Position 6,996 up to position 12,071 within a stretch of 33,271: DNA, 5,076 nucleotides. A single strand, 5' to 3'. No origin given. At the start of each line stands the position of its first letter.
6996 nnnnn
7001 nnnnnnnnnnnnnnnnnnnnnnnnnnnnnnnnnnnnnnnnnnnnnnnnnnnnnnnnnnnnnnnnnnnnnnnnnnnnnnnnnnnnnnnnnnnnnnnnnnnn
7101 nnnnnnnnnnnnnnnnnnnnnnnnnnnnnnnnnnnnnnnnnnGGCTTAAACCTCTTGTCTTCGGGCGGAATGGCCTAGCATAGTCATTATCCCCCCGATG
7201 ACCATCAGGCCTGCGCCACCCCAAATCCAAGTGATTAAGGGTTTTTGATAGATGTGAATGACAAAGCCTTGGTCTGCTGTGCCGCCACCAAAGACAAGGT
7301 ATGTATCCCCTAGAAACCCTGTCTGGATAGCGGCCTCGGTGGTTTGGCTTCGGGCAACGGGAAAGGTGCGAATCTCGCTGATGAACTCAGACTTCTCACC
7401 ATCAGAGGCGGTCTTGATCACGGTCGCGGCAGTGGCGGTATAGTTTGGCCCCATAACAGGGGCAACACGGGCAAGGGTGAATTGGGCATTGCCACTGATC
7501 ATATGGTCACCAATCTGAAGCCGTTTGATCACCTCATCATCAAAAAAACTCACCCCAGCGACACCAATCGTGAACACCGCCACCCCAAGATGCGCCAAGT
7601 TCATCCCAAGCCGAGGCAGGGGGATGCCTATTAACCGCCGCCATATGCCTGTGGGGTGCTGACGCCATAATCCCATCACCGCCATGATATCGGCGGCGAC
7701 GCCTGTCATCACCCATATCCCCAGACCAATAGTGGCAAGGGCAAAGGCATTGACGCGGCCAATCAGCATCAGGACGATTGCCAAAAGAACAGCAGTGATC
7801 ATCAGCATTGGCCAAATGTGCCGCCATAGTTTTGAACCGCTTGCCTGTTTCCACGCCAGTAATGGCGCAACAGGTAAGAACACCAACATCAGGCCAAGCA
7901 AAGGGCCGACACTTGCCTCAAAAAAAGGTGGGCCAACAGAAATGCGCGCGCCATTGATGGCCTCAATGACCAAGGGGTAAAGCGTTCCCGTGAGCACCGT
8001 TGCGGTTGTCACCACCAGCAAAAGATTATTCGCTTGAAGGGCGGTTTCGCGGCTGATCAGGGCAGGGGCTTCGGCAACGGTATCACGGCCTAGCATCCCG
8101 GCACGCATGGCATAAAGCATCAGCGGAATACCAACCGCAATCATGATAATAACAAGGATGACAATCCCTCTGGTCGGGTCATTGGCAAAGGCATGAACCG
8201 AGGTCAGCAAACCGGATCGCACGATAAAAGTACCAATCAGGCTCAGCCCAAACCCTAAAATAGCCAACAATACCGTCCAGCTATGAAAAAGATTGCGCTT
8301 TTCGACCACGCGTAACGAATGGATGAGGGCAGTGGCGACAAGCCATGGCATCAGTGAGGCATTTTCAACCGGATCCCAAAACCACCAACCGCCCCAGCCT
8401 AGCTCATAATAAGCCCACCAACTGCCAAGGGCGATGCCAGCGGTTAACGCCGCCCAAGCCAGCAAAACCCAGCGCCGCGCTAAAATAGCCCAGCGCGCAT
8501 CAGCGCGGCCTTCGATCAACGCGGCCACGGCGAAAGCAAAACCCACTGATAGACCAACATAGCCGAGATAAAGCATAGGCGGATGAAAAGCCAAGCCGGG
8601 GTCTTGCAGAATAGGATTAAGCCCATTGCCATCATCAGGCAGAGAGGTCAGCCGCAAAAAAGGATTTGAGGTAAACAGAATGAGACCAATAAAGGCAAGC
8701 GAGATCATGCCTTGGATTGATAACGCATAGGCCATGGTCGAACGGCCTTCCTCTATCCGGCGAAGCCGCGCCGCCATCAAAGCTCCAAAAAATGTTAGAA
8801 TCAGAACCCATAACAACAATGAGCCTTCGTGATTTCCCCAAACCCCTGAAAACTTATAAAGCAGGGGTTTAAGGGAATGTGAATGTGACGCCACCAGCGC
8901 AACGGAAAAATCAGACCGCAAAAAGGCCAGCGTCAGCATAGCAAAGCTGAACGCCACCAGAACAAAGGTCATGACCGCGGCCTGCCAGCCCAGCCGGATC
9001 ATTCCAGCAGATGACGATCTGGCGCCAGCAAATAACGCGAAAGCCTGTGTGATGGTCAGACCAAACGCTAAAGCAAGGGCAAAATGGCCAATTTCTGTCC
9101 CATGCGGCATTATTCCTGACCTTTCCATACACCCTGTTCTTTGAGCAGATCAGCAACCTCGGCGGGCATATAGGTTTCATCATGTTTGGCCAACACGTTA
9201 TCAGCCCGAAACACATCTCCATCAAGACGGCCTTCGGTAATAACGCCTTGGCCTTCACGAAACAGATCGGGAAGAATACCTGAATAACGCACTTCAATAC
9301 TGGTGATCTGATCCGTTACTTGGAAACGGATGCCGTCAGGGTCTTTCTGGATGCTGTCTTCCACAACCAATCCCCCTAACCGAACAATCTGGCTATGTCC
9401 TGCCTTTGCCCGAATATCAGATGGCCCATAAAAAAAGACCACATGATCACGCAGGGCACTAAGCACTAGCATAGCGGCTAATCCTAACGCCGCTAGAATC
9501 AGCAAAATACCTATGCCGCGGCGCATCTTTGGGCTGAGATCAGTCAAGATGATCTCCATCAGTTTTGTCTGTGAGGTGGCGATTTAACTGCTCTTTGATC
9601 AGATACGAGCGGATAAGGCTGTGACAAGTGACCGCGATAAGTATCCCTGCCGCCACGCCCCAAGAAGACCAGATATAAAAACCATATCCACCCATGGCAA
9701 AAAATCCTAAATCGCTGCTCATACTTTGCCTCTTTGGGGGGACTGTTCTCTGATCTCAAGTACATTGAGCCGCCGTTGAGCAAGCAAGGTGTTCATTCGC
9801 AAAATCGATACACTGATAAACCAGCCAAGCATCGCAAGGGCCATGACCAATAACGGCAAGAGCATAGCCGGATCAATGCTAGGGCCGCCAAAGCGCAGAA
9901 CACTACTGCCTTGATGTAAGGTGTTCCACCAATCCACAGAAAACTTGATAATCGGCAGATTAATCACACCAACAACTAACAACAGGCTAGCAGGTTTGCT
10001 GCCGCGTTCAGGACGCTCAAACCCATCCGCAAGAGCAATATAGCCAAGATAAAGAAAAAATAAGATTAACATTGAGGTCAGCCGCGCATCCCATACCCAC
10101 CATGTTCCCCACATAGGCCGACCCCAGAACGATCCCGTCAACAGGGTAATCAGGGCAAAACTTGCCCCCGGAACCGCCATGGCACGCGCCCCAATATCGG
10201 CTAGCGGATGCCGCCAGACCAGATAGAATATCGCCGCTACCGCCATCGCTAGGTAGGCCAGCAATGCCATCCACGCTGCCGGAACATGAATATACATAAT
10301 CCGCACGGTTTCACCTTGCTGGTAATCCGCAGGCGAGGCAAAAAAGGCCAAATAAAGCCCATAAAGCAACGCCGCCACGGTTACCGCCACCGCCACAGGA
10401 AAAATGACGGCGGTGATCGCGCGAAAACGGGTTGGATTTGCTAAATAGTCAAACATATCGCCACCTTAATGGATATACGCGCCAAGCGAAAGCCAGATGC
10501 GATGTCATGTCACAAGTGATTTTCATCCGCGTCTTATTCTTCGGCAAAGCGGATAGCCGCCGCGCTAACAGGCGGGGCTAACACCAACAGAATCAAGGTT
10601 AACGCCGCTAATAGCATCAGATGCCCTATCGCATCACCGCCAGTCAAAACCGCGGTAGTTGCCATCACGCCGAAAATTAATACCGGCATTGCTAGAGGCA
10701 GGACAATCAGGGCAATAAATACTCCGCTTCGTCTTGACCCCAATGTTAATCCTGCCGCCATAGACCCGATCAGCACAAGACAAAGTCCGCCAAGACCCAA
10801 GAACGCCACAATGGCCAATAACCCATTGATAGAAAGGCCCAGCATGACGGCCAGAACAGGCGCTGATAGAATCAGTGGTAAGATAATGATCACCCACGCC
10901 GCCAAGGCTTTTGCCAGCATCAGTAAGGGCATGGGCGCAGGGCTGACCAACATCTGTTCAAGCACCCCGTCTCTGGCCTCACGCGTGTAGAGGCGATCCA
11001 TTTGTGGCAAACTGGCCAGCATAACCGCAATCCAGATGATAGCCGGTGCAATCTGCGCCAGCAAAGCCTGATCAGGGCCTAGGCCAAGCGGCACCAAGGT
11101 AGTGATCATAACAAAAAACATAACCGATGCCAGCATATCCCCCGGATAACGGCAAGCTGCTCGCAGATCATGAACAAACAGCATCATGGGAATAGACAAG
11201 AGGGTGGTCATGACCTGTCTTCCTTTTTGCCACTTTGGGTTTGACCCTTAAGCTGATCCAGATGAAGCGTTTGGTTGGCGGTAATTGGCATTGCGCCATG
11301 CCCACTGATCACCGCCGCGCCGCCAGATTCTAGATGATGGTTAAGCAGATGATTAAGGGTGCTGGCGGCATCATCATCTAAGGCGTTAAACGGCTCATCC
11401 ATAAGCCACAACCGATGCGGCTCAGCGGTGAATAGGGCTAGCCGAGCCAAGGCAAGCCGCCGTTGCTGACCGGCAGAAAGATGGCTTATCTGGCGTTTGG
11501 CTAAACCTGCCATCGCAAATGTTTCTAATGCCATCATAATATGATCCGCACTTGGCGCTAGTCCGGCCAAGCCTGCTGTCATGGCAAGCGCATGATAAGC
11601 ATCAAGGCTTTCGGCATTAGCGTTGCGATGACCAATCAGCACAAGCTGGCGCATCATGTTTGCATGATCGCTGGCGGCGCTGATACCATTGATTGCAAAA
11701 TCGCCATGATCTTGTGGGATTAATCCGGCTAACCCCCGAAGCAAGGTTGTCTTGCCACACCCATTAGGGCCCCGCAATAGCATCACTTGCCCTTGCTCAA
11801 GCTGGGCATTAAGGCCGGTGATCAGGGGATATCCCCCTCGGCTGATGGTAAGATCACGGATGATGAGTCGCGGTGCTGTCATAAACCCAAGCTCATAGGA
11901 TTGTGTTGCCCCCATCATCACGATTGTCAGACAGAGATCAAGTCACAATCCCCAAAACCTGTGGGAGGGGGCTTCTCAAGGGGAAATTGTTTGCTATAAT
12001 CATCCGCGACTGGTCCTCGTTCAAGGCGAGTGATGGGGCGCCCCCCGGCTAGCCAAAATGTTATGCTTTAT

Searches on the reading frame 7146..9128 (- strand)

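Call 83: search_protein_families(library=pfam, proteins=[window:7146-9128:-], max_evalue=0.00001)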
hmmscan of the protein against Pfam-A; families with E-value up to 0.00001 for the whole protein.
window:7146-9128:- (660 aa): 2 families
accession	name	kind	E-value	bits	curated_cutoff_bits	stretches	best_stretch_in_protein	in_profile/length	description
PF16327.10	CcmF_C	-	3.6e-86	289.8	28.7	1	325-651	1-321/323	Cytochrome c-type biogenesis protein CcmF C-terminal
PF01578.25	Cytochrom_C_asm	-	4.7e-49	167.3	29.9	1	97-306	1-210/212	Cytochrome C assembly protein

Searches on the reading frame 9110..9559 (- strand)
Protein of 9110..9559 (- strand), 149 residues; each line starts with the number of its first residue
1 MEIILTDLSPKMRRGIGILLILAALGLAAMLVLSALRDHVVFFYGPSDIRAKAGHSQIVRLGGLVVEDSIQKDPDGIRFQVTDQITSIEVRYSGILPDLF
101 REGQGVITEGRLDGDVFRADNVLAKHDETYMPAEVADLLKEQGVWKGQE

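Call 83: search_protein_families(library=pfam, proteins=[window:9110-9559:-], max_evalue=0.00001)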
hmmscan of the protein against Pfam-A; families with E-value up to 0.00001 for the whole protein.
window:9110-9559:- (149 aa): 1 family
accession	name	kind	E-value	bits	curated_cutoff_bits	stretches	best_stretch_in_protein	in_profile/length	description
PF03100.22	CcmE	-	1.7e-31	109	24.6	1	41-133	2-99/99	CcmE domain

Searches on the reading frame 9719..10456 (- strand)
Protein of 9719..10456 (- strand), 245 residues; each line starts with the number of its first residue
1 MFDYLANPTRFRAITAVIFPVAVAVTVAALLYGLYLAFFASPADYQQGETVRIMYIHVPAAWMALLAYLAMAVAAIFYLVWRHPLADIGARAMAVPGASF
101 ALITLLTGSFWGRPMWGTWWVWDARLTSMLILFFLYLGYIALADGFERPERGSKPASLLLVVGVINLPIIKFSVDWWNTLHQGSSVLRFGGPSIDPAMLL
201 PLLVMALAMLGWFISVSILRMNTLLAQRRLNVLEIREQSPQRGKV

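Call 83: search_protein_families(library=pfam, proteins=[window:9719-10456:-], max_evalue=0.00001)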
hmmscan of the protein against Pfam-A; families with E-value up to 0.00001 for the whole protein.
window:9719-10456:- (245 aa): 1 family
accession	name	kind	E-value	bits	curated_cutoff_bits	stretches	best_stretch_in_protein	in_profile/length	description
PF01578.25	Cytochrom_C_asm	-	1.4e-40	139.6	29.9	1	7-181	27-212/212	Cytochrome C assembly protein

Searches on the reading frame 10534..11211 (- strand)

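Call 83: search_protein_families(library=pfam, proteins=[window:10534-11211:-], max_evalue=0.00001)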
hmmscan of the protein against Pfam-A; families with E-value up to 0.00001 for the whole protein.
window:10534-11211:- (225 aa): 2 families
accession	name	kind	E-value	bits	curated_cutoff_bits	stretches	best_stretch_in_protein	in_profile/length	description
PF03379.19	CcmB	-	2.6e-55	187.6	24.9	1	10-221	3-214/215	CcmB protein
PF12698.13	ABC2_membrane_3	-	5.1e-06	26.3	31.6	1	49-183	159-289/347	ABC-2 family transporter protein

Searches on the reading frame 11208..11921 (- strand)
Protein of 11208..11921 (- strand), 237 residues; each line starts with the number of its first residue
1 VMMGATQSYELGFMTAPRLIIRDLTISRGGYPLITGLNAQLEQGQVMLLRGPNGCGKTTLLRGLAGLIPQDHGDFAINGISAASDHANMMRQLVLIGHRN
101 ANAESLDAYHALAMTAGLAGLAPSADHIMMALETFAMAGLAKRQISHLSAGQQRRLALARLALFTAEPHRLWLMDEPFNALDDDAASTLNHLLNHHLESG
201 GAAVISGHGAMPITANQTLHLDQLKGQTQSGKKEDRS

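Call 83: search_protein_families(library=pfam, proteins=[window:11208-11921:-], max_evalue=0.00001)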
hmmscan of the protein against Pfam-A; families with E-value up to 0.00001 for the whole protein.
window:11208-11921:- (237 aa): 3 families
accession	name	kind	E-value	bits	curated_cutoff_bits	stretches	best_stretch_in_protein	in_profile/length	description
PF00005.33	ABC_tran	-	5.1e-21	76.2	25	1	36-179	3-137/137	ABC transporter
PF02463.25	SMC_N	-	9.2e-08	32.2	40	0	140-223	127-213/220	RecF/RecN/SMC N terminal domain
PF13304.12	AAA_21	-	3.6e-07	31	27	0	49-75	4-33/304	AAA domain, putative AbiEii toxin, Type IV TA system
